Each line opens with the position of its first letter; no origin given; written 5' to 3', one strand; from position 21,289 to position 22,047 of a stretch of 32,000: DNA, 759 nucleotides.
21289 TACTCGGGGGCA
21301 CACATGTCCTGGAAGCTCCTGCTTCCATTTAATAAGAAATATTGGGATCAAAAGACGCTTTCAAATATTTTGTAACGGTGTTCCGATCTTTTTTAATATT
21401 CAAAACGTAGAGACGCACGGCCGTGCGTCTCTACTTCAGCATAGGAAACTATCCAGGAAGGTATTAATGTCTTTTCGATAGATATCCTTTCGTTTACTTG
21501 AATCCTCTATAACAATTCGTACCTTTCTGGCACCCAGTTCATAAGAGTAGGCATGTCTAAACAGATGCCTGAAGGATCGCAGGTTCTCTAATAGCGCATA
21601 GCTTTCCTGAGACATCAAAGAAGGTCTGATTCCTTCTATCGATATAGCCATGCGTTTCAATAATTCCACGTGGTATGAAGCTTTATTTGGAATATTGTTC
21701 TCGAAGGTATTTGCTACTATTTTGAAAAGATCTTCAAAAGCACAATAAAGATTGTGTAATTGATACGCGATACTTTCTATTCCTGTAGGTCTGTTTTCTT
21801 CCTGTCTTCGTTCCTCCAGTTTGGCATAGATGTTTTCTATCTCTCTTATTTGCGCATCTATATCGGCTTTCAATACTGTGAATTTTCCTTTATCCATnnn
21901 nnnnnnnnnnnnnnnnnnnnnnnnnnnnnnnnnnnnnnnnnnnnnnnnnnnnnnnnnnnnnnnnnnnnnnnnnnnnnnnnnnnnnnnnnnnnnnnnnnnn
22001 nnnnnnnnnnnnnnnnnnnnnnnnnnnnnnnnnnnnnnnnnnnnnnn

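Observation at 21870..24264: Group II intron splits the MNT antitoxin gene of an MNT/HEPN toxin-antitoxin operon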

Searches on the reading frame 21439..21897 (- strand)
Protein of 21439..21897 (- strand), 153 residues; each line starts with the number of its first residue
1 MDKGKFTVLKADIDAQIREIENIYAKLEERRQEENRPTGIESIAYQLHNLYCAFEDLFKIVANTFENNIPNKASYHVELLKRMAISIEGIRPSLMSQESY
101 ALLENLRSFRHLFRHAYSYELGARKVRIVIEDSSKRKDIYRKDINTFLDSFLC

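Call 7: search_protein_families(library=pfam, proteins=[window:21439-21897:-], max_evalue=0.01)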
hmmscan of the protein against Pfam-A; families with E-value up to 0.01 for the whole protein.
seq(153 aa): 2 families
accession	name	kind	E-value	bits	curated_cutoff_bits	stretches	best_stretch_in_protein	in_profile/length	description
PF20797.2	HepT-like_2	-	6.8e-27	94.2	27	1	43-150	2-109/110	HepT-like protein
PF18904.5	DUF5660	-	0.0056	17.3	24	0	33-100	3-71/109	Domain of unknown function (DUF5660)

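Call 8: search_protein_families(library=ncbifam, proteins=[window:21439-21897:-], max_evalue=0.01)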
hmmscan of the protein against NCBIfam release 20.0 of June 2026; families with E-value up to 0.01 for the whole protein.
seq(153 aa): 0 families

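Call 68: search_protein_families(library=pfam, proteins=[window:21439-21897:-], max_evalue=0.001)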
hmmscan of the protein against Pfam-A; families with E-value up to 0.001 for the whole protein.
window:21439-21897:- (153 aa): 1 family
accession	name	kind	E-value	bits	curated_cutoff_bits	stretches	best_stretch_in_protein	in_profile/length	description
PF20797.2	HepT-like_2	-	6.8e-27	94.2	27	1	43-150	2-109/110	HepT-like protein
